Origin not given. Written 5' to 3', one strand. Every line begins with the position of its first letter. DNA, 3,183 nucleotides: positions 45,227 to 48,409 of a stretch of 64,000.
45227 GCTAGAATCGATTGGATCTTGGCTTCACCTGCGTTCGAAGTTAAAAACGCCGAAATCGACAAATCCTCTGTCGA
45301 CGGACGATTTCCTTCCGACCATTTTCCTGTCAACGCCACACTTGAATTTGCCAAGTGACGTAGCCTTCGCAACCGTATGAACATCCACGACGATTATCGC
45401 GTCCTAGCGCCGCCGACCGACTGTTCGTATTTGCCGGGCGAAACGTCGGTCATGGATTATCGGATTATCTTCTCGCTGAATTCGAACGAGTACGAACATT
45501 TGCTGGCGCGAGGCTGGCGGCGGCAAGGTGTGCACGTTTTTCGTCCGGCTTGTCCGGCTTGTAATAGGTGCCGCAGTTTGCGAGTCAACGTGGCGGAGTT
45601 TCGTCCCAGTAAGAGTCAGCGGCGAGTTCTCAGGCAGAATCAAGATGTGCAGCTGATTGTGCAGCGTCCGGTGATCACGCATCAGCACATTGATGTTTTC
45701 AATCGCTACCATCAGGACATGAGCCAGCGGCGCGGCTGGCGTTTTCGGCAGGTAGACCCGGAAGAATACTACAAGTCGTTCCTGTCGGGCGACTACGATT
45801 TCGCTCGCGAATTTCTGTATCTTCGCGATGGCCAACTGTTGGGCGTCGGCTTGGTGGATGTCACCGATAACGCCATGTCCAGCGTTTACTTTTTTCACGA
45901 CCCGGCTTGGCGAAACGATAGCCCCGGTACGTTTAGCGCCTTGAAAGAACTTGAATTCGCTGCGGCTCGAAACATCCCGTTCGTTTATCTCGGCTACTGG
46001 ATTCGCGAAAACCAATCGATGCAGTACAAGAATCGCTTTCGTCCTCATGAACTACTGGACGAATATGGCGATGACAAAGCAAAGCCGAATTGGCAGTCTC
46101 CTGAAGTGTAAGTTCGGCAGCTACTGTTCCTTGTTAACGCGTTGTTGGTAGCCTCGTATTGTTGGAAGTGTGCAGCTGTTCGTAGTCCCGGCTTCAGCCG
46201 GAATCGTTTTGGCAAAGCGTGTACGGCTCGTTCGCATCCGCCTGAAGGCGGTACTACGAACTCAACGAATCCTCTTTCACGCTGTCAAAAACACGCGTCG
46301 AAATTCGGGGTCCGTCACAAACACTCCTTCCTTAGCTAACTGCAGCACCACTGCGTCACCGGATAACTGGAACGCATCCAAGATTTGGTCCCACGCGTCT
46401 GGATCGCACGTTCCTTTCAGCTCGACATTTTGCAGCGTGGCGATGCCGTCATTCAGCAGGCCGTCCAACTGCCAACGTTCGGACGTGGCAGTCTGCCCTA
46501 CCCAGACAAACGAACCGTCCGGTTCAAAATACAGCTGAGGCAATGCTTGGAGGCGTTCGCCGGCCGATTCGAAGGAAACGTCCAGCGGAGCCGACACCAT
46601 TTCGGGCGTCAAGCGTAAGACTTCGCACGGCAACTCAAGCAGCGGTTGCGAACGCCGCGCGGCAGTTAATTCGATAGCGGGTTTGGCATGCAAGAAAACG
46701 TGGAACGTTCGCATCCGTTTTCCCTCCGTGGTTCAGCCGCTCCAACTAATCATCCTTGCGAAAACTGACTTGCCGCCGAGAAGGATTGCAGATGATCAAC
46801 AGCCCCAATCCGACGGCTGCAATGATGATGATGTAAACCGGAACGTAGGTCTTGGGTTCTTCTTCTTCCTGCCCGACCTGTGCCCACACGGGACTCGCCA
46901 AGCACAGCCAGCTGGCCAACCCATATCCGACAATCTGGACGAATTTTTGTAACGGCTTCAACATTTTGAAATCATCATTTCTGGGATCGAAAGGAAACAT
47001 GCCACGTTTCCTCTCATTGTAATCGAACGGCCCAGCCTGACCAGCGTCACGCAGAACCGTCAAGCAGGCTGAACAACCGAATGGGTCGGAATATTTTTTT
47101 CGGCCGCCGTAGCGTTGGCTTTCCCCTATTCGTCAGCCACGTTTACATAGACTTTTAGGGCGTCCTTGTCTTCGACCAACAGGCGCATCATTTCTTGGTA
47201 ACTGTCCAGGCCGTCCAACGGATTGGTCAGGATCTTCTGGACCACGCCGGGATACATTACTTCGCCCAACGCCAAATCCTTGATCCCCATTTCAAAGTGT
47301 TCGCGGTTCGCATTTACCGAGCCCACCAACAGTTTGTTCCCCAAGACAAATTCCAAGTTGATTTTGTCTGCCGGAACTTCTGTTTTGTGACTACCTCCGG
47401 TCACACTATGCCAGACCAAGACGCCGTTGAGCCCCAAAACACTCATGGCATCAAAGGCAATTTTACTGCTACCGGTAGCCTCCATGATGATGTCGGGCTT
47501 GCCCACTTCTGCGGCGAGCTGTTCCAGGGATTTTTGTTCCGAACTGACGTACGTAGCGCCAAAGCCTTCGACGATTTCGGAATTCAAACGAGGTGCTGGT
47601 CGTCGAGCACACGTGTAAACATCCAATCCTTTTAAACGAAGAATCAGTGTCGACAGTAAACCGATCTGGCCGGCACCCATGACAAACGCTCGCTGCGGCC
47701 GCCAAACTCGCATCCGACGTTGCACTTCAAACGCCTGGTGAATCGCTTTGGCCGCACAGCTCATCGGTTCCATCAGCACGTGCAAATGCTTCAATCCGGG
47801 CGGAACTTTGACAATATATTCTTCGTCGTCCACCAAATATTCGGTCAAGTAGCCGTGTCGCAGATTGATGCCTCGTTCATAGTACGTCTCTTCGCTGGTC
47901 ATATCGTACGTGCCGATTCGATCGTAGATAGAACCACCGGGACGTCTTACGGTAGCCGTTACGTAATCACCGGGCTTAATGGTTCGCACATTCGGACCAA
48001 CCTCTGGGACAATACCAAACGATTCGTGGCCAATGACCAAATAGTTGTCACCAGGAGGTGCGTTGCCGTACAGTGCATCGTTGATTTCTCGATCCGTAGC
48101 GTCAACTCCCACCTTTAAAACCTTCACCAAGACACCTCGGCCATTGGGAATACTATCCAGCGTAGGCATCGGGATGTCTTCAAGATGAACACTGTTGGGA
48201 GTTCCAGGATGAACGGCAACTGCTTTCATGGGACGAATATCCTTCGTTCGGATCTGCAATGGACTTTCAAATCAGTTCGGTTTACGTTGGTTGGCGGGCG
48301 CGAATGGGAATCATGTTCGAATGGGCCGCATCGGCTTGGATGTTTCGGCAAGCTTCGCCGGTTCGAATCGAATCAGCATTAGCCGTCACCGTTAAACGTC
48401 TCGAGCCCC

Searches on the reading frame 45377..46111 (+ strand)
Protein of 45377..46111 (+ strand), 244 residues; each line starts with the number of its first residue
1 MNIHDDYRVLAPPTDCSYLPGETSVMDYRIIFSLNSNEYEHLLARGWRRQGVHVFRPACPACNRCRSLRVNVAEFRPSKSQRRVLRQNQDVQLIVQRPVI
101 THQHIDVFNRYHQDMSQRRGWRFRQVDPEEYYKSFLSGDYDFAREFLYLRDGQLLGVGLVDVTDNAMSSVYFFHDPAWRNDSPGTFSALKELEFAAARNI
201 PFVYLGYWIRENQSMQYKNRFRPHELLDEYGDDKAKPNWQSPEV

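Call 12: search_protein_families(library=pfam, proteins=[window:45377-46111:+])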
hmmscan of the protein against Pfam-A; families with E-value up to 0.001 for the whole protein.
window:45377-46111:+ (244 aa): 2 families
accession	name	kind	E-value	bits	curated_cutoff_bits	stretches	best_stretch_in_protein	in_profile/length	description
PF04377.21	ATE_C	-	9.5e-33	113.8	25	1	104-228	2-122/122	Arginine-tRNA-protein transferase, C terminus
PF04376.19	ATE_N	-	1.5e-20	73.7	27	1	15-83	2-72/72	Arginine-tRNA-protein transferase, N terminus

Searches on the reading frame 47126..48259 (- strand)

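Call 12: search_protein_families(library=pfam, proteins=[window:47126-48259:-])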
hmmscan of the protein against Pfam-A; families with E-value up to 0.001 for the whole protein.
window:47126-48259:- (377 aa): 3 families
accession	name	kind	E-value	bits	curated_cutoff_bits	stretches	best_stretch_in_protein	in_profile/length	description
PF16912.11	Glu_dehyd_C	-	3.2e-49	167.7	34.9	1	159-355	3-195/211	Glucose dehydrogenase C-terminus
PF08240.17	ADH_N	-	1.2e-12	48.5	23.5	1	42-153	4-103/104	Alcohol dehydrogenase GroES-like domain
PF00107.32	ADH_zinc_N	-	4.7e-06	27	31.8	1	199-323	2-121/129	Zinc-binding dehydrogenase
